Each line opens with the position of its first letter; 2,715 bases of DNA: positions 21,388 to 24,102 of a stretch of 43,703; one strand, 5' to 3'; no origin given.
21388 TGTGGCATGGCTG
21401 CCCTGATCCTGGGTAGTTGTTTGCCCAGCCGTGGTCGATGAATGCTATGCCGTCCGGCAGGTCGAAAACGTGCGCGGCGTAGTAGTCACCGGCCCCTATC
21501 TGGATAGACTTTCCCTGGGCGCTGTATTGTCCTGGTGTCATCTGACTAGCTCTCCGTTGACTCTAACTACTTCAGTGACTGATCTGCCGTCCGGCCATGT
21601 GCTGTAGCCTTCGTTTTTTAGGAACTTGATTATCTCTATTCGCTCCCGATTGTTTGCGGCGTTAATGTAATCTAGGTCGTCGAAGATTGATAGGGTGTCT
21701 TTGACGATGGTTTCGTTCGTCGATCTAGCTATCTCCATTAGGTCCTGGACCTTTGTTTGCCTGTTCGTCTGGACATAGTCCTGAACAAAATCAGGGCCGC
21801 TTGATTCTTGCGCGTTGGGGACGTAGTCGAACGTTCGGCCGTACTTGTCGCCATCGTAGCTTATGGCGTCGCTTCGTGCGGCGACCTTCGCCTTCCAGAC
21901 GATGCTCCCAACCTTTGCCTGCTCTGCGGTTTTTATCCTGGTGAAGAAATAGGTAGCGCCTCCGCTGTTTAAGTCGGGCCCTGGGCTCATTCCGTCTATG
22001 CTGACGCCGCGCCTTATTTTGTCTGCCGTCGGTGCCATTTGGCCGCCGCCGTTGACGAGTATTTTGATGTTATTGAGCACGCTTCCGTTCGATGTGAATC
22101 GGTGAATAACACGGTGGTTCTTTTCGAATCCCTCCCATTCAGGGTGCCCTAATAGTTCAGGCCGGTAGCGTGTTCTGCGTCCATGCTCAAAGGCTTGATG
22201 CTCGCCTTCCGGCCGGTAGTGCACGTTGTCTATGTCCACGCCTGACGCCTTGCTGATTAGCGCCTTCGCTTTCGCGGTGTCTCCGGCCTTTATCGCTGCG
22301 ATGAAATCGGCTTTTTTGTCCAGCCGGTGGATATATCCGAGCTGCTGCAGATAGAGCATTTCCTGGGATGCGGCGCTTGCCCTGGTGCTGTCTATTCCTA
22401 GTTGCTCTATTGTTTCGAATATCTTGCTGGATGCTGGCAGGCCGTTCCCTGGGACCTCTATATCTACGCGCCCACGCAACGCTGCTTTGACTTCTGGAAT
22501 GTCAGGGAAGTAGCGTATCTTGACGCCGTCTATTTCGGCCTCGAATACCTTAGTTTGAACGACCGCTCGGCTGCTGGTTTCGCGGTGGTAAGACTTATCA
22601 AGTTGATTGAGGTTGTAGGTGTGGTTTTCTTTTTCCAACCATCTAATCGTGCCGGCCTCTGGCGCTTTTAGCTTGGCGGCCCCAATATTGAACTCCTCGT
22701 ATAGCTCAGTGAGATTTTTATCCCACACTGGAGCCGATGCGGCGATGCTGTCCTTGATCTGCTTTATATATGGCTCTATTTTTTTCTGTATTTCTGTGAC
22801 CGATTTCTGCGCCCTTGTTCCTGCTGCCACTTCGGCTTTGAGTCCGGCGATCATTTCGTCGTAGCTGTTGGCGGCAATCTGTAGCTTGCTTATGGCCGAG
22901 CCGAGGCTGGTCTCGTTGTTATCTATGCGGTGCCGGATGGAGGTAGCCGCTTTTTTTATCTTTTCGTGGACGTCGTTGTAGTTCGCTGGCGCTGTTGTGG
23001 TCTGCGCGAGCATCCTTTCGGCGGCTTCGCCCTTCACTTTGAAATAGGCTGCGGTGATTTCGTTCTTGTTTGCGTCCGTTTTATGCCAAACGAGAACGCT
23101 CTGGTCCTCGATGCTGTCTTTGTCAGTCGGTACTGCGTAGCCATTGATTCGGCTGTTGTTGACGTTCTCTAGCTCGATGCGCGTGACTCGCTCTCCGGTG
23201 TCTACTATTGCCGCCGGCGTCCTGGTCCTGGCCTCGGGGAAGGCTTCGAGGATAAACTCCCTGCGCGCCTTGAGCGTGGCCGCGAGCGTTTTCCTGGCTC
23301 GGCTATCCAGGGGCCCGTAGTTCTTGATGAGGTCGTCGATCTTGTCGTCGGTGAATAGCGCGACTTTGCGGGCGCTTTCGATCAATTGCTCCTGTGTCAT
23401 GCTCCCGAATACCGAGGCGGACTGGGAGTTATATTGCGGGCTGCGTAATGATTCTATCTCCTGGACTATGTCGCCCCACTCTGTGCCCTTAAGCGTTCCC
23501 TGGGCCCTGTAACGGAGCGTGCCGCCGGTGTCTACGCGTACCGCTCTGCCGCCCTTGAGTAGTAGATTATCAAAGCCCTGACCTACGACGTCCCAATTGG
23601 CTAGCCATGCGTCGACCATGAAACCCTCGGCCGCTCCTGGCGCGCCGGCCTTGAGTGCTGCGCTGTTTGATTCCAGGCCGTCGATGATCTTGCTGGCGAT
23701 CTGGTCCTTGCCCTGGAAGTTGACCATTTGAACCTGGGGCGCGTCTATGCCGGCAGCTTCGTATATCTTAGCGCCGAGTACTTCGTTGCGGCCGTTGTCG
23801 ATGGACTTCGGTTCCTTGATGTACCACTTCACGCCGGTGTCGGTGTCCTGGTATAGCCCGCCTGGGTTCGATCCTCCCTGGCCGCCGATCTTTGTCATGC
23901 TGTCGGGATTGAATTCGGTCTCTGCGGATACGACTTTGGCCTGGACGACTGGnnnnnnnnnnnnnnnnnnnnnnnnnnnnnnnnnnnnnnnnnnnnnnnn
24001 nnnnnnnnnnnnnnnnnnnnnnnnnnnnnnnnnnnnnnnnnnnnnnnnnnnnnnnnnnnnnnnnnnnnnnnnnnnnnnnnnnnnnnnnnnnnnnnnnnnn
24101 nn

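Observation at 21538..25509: MuF head protein fused to a kinase-like domain and a PARP-like (H-Y-E) ADP-ribosyltransferase: probable capsid-packaged, injected effector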

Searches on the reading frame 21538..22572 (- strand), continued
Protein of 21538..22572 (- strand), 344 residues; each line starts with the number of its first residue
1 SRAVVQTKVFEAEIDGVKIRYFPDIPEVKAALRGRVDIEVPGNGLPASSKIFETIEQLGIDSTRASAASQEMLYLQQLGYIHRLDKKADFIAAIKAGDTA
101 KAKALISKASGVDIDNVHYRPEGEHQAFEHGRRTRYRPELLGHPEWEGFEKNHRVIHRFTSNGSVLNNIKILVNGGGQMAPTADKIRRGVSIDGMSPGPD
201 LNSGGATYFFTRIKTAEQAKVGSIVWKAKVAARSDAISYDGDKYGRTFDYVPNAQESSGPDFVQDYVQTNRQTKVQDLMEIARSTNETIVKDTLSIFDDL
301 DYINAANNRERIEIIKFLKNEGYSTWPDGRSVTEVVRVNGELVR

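Call 85: search_protein_families(library=pfam, proteins=[L098:1495-2634:+, L110:1347-2735:+, L085:3249-4856:+, L014:1782-3260:+, L010:3480-4766:+, L117:2550-3992:+, L034:2839-4422:+, L162:3857-5440:+, L078:2749-4431:+, L048:2890-4416:+], max_evalue=0.001)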
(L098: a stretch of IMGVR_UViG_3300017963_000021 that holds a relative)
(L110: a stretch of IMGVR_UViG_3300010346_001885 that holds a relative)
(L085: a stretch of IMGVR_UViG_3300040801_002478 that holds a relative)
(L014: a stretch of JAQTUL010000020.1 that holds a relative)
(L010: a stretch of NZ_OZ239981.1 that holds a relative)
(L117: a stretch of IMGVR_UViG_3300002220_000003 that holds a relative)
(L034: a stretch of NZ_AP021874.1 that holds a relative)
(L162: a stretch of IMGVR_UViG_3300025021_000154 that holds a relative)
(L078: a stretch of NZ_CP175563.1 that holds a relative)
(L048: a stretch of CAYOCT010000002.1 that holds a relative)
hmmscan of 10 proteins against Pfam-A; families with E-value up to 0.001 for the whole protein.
L098:1495-2634:+ (380 aa): 0 families

L110:1347-2735:+ (463 aa): 1 family
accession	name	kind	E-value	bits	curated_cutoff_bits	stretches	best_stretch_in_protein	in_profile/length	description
PF13264.11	DUF4055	-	3.8e-37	128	25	1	243-379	1-140/140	Domain of unknown function (DUF4055)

L085:3249-4856:+ (536 aa): 1 family
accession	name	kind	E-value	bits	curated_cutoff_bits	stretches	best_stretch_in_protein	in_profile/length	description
PF06074.18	Portal_Mu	-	1.5e-107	360.3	23.9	1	81-415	1-335/336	Portal protein of Mu bacteriophage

L014:1782-3260:+ (493 aa): 1 family
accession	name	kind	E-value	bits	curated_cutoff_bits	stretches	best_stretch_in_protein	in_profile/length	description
PF13264.11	DUF4055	-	4.8e-35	121.2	25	1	250-386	1-140/140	Domain of unknown function (DUF4055)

L010:3480-4766:+ (429 aa): 0 families

L117:2550-3992:+ (481 aa): 1 family
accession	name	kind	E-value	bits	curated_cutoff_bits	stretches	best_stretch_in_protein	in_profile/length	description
PF13264.11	DUF4055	-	3.3e-36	124.9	25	1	251-387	1-140/140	Domain of unknown function (DUF4055)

L034:2839-4422:+ (528 aa): 2 families
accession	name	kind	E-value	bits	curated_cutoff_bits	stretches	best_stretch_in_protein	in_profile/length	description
PF04860.17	Phage_portal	-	4.4e-09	36.4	39.1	1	128-341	50-252/321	Phage portal protein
PF05136.18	Phage_portal_2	-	2.5e-05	24.1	32.9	0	64-126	13-83/354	Phage portal protein, lambda family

L162:3857-5440:+ (528 aa): 3 families
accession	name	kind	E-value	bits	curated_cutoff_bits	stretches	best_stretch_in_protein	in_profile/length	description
PF04860.17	Phage_portal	-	8.2e-09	35.5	39.1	1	127-338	49-249/321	Phage portal protein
PF06074.18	Portal_Mu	-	3.5e-06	27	23.9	1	88-399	10-317/336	Portal protein of Mu bacteriophage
PF05136.18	Phage_portal_2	-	1.9e-05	24.4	32.9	0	192-350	183-351/354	Phage portal protein, lambda family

L078:2749-4431:+ (561 aa): 3 families
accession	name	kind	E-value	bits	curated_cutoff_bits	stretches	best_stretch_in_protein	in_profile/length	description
PF04860.17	Phage_portal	-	6.7e-08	32.5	39.1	1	135-337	48-238/321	Phage portal protein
PF06074.18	Portal_Mu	-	2.4e-07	30.8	23.9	1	92-399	5-308/336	Portal protein of Mu bacteriophage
PF05136.18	Phage_portal_2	-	0.00037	20.2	32.9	0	201-353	183-345/354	Phage portal protein, lambda family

L048:2890-4416:+ (509 aa): 2 families
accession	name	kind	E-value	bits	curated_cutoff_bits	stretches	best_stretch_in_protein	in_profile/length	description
PF04860.17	Phage_portal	-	2.3e-08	34.1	39.1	1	112-319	50-246/321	Phage portal protein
PF06074.18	Portal_Mu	-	7.6e-07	29.2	23.9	1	67-377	5-311/336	Portal protein of Mu bacteriophage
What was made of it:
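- On Phage MuF / SPP1 gp7 minor head protein (PF04233, TIGR01641): The same synteny holds in 8 of 10 diverse relatives (call 85).
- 8 of 10 diverse upstream genes are portals (call 85).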

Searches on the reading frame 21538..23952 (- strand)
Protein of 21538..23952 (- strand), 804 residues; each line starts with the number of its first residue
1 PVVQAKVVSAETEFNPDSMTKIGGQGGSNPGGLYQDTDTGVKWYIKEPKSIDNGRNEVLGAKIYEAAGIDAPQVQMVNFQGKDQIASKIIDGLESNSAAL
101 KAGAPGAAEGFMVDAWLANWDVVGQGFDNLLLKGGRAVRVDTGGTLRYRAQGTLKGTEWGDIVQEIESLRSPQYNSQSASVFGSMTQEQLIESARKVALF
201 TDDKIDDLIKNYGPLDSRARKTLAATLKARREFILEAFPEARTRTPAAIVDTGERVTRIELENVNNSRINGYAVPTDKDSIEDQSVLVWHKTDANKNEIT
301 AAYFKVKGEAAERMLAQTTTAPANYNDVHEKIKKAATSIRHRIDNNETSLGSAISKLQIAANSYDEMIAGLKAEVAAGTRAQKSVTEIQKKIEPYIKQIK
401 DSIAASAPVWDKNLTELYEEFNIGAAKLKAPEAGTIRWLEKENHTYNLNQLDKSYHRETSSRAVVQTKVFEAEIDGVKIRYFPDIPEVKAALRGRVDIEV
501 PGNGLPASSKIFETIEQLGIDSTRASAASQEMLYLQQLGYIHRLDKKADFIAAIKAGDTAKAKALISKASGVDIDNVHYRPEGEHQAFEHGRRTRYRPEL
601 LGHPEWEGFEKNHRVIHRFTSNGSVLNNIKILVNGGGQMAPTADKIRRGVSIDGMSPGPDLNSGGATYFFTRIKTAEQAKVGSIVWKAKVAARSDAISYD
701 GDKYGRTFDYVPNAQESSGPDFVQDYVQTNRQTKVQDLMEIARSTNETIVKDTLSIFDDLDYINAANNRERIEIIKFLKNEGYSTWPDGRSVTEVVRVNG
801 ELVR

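Call 39: search_protein_representatives(protein=window:21538-23952:-)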
Query: 804 residues. Proteins with E-value up to 0.001 (for the whole library): 4936; up to 1e-10: 3854; up to 1e-30: 1297. The best 150 are listed.
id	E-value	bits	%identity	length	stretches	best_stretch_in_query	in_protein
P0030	4.5e-237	805.5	51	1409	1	15-801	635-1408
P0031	2.5e-195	667.4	48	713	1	81-800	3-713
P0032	4.0e-189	646.9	45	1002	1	18-800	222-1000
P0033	7.0e-165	566.8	42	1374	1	5-797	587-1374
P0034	4.2e-160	551.0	42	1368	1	18-800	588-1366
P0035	1.4e-158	546.0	41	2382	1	5-800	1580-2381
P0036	5.0e-158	544.1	41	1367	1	9-797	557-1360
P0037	6.4e-157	540.5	41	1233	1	17-800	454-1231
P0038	3.2e-156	538.2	42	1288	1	18-801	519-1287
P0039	2.5e-155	535.2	39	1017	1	12-799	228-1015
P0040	1.4e-154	532.7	41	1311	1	15-797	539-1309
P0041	1.7e-153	529.1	41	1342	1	16-797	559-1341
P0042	1.3e-148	512.9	40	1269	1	18-800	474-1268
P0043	2.8e-148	511.9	41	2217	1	1-801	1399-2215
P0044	3.6e-148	511.5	41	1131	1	18-800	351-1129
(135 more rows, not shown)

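Call 56: search_protein_families(library=pfam, alignment_id=A5, max_evalue=0.01)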
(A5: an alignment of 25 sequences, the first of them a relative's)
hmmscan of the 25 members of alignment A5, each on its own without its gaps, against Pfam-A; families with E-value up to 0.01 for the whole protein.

A. member 1, P0034 (1368 aa): 0 families

B. families by the number of members that match (of 25 scanned): 19 families
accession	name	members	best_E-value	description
PF04233.19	Phage_Mu_F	17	1.3e-15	Phage Mu protein F like protein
PF00293.34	NUDIX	11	9.3e-13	NUDIX domain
PF07804.18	HipA_C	6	5.2e-06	HipA-like C-terminal domain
PF04480.18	DUF559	3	2e-15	Protein of unknown function (DUF559)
PF14890.11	Intein_splicing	3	3.4e-09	Intein splicing domain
PF06414.18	Zeta_toxin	2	6.7e-19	Zeta toxin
PF18741.7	MTES_1575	2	9e-11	REase_MTES_1575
PF07591.16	PT-HINT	2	3.5e-10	Pretoxin HINT domain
PF07737.17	ATLF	2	0.00065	Anthrax toxin lethal factor, N- and C-terminal domain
PF03496.20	ADPrib_exo_Tox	1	1.7e-07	ADP-ribosyltransferase exoenzyme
PF13403.11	Hint_2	1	1.9e-06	Hint domain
PF13671.12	AAA_33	1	0.00029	AAA domain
PF14623.11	Vint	1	0.00083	Hint-domain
PF07357.16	DRAT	1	0.0012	Dinitrogenase reductase ADP-ribosyltransferase (DRAT)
PF11304.13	DUF3106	1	0.0013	Protein of unknown function (DUF3106)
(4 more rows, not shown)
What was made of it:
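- NUDIX domains co-occur in 11 of 25 larger relatives, which points to NAD/ADP-ribose chemistry (call 56).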

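Call 89: search_protein_families(library=pfam, alignment_id=A7, max_evalue=0.001)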
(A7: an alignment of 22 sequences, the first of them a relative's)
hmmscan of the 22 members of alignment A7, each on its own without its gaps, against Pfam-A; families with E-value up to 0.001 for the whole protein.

A. member 1, P0123 (2482 aa): 3 families
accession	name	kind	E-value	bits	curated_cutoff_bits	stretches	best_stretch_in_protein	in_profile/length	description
PF04233.19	Phage_Mu_F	-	6.3e-11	43.5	29.6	1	178-286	13-111/112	Phage Mu protein F like protein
PF03496.20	ADPrib_exo_Tox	-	1.7e-07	31.2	23.4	1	2313-2458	6-173/196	ADP-ribosyltransferase exoenzyme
PF07804.18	HipA_C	-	6.3e-05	23.2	30.5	0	388-429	18-61/213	HipA-like C-terminal domain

B. families by the number of members that match (of 22 scanned): 9 families
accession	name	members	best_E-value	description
PF03496.20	ADPrib_exo_Tox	10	8.8e-24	ADP-ribosyltransferase exoenzyme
PF04233.19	Phage_Mu_F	7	1.9e-22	Phage Mu protein F like protein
PF07804.18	HipA_C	6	1.7e-18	HipA-like C-terminal domain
PF01129.24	ART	5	1.1e-17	NAD:arginine ADP-ribosyltransferase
PF20613.4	HipA_2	2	6.5e-12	HipA-like kinase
PF12728.13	HTH_17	2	1.3e-09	Helix-turn-helix domain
PF00293.34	NUDIX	1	4.6e-18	NUDIX domain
PF01636.29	APH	1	1.4e-17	Phosphotransferase enzyme family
PF07357.16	DRAT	1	1.8e-05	Dinitrogenase reductase ADP-ribosyltransferase (DRAT)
